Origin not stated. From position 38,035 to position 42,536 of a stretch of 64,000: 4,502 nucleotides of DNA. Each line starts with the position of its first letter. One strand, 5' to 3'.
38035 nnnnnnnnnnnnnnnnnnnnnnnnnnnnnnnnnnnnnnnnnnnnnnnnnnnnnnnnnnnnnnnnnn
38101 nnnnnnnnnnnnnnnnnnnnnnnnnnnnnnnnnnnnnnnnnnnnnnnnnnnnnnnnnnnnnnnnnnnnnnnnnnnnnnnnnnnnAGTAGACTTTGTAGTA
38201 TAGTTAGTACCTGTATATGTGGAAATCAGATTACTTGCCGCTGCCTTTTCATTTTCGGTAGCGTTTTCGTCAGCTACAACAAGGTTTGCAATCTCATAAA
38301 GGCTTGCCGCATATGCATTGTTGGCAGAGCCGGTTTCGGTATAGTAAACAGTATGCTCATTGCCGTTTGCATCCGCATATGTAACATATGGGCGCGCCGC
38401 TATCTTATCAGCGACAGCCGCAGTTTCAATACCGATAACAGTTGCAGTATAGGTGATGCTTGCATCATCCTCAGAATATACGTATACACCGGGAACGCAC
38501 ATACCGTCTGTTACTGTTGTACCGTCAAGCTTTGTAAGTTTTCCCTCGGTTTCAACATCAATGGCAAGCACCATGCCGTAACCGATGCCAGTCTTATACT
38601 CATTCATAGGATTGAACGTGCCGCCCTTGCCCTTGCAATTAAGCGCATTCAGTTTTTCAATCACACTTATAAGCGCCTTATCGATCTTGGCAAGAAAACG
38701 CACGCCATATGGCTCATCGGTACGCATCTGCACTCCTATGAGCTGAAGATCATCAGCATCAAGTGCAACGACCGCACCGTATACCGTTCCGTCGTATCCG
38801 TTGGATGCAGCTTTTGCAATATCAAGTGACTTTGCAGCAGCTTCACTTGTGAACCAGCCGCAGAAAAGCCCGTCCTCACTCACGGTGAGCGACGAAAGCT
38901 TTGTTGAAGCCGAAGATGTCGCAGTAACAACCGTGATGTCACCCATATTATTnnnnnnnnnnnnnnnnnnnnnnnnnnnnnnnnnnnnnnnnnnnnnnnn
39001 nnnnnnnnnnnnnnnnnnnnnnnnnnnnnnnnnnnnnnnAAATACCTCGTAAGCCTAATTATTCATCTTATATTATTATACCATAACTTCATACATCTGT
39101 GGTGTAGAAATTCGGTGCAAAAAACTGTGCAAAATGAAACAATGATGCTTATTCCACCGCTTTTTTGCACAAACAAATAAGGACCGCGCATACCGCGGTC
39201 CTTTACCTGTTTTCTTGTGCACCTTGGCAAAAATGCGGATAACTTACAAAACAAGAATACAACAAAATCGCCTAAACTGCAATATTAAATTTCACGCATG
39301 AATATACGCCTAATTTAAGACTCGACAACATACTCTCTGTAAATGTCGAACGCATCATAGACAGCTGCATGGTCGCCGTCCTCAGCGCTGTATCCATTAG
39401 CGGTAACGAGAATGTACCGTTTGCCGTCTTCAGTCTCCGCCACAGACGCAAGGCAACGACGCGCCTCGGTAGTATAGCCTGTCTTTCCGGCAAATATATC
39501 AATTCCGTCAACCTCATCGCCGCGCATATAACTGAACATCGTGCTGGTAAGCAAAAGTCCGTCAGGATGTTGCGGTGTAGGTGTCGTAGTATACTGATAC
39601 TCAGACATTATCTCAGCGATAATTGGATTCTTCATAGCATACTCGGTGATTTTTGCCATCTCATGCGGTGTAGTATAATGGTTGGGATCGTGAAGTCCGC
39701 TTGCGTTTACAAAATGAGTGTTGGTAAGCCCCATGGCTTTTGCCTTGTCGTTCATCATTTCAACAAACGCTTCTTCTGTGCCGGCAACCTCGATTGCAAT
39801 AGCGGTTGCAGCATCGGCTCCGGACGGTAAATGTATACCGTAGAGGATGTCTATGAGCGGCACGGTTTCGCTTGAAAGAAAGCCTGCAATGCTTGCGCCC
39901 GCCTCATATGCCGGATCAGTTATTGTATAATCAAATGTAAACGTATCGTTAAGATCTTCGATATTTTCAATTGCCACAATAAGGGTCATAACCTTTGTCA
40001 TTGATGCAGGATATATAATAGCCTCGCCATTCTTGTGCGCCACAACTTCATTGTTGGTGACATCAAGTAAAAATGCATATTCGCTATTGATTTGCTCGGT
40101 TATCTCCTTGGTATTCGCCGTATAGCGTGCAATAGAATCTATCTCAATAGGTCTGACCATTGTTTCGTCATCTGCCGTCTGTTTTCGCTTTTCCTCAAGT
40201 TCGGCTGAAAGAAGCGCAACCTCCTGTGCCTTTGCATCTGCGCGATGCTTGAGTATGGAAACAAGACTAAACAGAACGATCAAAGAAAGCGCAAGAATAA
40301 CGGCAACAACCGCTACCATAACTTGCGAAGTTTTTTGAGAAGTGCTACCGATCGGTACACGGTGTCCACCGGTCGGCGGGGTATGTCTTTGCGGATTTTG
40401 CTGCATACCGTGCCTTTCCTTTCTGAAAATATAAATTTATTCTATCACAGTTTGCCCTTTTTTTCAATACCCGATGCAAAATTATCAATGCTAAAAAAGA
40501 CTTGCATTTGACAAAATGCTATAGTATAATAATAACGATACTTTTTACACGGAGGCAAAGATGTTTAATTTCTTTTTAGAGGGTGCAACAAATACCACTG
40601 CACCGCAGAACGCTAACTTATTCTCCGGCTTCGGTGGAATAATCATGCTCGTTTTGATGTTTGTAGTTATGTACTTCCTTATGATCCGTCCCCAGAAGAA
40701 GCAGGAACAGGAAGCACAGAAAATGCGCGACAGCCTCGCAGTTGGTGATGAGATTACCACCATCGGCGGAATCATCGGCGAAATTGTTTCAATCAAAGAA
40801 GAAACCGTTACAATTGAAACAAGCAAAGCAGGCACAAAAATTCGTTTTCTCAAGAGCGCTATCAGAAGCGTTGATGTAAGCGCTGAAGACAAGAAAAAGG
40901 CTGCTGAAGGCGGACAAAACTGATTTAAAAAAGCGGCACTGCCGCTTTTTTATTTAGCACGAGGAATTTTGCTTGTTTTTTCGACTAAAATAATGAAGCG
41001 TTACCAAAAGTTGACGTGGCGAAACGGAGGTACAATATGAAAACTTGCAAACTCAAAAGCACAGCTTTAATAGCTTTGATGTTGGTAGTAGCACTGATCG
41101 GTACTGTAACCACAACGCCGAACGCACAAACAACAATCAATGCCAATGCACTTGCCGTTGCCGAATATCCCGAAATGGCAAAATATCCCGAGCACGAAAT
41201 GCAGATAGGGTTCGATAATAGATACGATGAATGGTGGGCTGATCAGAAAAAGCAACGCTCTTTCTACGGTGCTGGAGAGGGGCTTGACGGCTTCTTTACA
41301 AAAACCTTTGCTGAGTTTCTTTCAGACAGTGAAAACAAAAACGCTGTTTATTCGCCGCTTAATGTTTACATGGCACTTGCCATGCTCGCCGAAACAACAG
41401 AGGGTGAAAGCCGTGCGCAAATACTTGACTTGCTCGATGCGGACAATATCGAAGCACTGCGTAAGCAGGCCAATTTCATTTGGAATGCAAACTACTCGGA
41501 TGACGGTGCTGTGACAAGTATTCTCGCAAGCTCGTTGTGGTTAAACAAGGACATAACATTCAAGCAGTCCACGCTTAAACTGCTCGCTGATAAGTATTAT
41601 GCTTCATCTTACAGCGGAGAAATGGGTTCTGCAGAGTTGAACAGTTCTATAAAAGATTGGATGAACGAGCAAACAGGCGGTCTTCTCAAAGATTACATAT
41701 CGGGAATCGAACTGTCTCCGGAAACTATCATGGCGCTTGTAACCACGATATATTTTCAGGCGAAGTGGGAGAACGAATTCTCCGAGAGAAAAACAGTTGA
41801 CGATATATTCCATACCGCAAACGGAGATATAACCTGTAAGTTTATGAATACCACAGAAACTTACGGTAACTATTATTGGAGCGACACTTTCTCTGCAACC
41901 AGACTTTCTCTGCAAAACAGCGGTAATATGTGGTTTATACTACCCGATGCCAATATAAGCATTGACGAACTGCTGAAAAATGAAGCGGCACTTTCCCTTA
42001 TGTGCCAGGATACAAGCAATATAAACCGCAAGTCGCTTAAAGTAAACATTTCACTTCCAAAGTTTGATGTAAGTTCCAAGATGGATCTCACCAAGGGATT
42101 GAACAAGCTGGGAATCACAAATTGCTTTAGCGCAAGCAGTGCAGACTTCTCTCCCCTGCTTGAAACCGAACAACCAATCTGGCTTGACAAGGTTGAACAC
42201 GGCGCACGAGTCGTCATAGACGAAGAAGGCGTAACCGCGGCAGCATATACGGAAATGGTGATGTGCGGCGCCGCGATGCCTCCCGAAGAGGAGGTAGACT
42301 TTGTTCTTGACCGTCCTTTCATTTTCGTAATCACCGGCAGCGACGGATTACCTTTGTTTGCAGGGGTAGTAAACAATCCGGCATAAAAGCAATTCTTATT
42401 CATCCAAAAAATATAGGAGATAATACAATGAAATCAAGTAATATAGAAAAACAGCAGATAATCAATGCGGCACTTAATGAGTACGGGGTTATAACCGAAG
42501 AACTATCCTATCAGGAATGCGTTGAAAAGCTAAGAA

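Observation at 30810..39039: Five-gene operon: three paralogous Asp-box (sialidase-fold) exoproteins with different surface-targeting modules, a dockerin-only protein and a mini-lipoprotein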

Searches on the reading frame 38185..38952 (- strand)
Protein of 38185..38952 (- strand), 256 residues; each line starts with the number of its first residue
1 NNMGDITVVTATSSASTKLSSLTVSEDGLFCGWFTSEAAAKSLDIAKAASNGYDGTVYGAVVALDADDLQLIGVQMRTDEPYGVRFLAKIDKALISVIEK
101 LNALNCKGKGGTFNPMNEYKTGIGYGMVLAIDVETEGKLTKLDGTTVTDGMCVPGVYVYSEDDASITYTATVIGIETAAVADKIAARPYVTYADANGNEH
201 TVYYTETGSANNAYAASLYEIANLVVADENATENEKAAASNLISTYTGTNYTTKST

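Call 55: predict_structure(alignment_id=A4)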
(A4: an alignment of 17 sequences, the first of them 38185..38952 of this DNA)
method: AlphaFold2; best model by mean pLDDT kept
length: 256 residues; sequences in the alignment: 17
mean_pLDDT: 77.9   pTM: 0.75
mean pLDDT of the five models: 77.9, 77.5, 77.0, 74.6, 74.0
residues with pLDDT >= 90: 91; 70-90: 95; 50-70: 37; < 50: 33
segments of 3 or more residues with pLDDT < 50: 134-142, 144-152, 176-180, 248-256
pLDDT, mean of each block of 10 residues (from residue 1): 80 95 90 97 95 96 89 75 80 92 81 73 80 51 44 67 90 54 78 94 81 76 83 78 58 30
secondary structure, 60 per line:
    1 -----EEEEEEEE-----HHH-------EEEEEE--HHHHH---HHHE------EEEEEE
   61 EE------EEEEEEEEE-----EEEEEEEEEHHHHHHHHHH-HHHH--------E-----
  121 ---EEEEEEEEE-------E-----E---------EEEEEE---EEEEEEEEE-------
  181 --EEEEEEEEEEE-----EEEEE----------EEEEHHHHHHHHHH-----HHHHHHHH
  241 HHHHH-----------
elements in order: E6-13 E29-34 H37-41 E55-62 E69-77 E83-91 H92-101 H103-106 E124-132 E156-161 E165-173 E183-193 E199-203 E214-217 H218-227 H233-245
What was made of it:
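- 38185..38952 (-): N-terminal module of A (residues 30-285): beta-sandwich plus two helices, unassigned. AF2 pLDDT 77.9 (call 55).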

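Call 57: fold_search(model_id=the predicted structure, library=pdb)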
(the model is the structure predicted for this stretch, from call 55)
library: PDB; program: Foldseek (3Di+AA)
matches with E <= 10: 1284; with E <= 0.001: 0
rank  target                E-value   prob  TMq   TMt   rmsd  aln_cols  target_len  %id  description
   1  1wzk_A                3.9e-02  0.96  0.31  0.15   5.1       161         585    7  Thermoactinomyces vulgaris R-47 alpha-amylase II (TVA II) mutatnt D465N (released 2005-03-22)
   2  1jf6_A                4.6e-02  0.77  0.23  0.11   7.6       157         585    9  Crystal structure of thermoactinomyces vulgaris r-47 alpha-amylase mutant F286Y (released 2002-05-22)
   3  1wzm_A                4.9e-02  0.85  0.25  0.12   6.8       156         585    9  Thermoactinomyces vulgaris R-47 alpha-amylase II (TVA II) mutatnt R469K (released 2005-03-22)
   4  8fxr_P3               4.9e-02  0.09  0.13  0.15  23.8       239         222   13  Structure of neck with portal vertex of capsid of Agrobacterium phage Milano (released 2023-12-06)
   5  1jf5_A                5.5e-02  0.82  0.25  0.12   6.8       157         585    8  CRYSTAL STRUCTURE OF THERMOACTINOMYCES VULGARIS R-47 ALPHA-AMYLASE 2 MUTANT F286A (released 2002-05-22)
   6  5k9o_A                5.5e-02  0.18  0.22  0.24  13.0       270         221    7  Crystal structure of multidonor HV1-18+HD3-9 class broadly neutralizing Influenza A antibody 31.b.09 in complex with H (released 2016-12-28)
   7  7nwo                  5.8e-02  0.57  0.26  0.32   9.6       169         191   11  A carbohydrate binding module family 9 (CBM9) from Caldicellulosiruptor kristjanssonii in complex with glucose (released 2021-07-07)
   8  8fwm_F                5.8e-02  0.09  0.14  0.15  23.8       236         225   13  Structure of tail-neck junction of Agrobacterium phage Milano (released 2023-12-06)
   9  1bvz_A                7.3e-02  0.87  0.26  0.13   6.6       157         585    8  ALPHA-AMYLASE II (TVAII) FROM THERMOACTINOMYCES VULGARIS R-47 (released 1999-03-02)
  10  1vfm_A                8.2e-02  0.69  0.24  0.12   6.9       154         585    8  Crystal structure of Thermoactinomyces vulgaris R-47 alpha-amylase 2/alpha-cyclodextrin complex (released 2005-02-08)
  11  3mbe_D                9.2e-02  0.15  0.22  0.24  11.1       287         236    7  TCR 21.30 in complex with MHC class II I-Ag7HEL(11-27) (released 2010-05-12)
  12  6lir_B                1.0e-01  0.12  0.20  0.22  11.8       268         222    7  crystal structure of chicken TCR for 2.0 (released 2020-11-18)
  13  8zo4_B                1.0e-01  0.10  0.18  0.19  12.0       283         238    8  Crystal structure of Tfh TCR ectodomain thermostable mutant (released 2025-01-01)
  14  4wo4_D                1.1e-01  0.10  0.19  0.19  14.0       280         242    6  The molecular bases of Delta/Alpha beta T cell-mediated antigen recognition. (released 2014-11-26)
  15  6wl4_I                1.1e-01  0.08  0.19  0.20  13.9       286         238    9  preTCRbeta-pMHC complex crystal structure (released 2020-12-23)
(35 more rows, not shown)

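Call 60: find_homologous_proteins(query=A4, max_evalue=0.001)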
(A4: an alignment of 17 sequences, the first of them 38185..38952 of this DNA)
Query A4 (17 sequences) (256 aa, profile of the alignment): 4 proteins with E <= 0.001 among 8000 candidates.
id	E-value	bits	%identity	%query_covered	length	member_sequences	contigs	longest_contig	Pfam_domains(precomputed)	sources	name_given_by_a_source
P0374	5.3e-89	316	52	97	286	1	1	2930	-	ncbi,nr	ncbi:MAG: hypothetical protein IKY12_03640, partial [Clostridia bacterium]|nr:hypothetical protein [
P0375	3.8e-87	310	48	98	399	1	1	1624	-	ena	-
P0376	3.1e-67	245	52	56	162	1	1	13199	-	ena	-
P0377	1.5e-48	184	49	53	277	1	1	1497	PF13561.13,PF00106.32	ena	-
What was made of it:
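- Tried and rejected: A profile search with the N-terminal module returned only four fragments (call 60) and showed nothing about where else the module occurs.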

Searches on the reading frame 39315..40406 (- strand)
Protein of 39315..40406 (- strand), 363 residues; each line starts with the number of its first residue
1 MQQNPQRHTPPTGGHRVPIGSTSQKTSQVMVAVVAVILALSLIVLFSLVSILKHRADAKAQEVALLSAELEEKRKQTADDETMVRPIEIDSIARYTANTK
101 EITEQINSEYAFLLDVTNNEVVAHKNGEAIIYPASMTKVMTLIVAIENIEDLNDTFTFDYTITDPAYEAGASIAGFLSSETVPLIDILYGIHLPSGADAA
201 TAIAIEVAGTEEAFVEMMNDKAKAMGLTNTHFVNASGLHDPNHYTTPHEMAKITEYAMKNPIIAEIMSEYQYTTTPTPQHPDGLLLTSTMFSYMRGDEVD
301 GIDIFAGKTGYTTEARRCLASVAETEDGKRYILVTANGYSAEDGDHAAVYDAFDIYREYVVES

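Call 37: search_protein_families(library=pfam, proteins=[window:39315-40406:-], max_evalue=0.001)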
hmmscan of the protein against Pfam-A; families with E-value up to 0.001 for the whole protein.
window:39315-40406:- (363 aa): 3 families
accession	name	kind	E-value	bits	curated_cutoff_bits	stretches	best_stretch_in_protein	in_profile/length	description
PF00768.25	Peptidase_S11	-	1.3e-43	149.7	27.6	1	102-337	6-236/239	D-alanyl-D-alanine carboxypeptidase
PF13354.11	Beta-lactamase2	-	5.7e-08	32.8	22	1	113-334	4-211/214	Beta-lactamase enzyme family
PF02113.21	Peptidase_S13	-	0.00013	21.4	22.8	0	108-150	17-60/444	D-Ala-D-Ala carboxypeptidase 3 (S13) family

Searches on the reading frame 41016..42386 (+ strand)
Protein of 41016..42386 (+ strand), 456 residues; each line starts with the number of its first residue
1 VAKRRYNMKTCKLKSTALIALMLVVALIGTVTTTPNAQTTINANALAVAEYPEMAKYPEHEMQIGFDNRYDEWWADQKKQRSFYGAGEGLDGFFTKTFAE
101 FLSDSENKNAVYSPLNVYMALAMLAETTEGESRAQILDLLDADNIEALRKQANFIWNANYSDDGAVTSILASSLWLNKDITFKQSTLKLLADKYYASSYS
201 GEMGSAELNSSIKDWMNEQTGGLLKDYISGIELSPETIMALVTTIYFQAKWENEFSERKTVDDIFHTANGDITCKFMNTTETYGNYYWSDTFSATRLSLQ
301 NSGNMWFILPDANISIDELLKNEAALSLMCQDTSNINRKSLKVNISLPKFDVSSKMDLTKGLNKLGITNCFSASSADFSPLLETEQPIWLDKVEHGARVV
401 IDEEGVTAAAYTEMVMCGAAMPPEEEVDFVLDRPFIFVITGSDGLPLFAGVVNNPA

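Call 37: search_protein_families(library=pfam, proteins=[window:41016-42386:+], max_evalue=0.001)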
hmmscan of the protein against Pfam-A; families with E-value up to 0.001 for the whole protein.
window:41016-42386:+ (456 aa): 1 family
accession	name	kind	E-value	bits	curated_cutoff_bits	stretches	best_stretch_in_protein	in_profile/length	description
PF00079.25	Serpin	-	5.6e-71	240.2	27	1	93-455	6-370/370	Serpin (serine protease inhibitor)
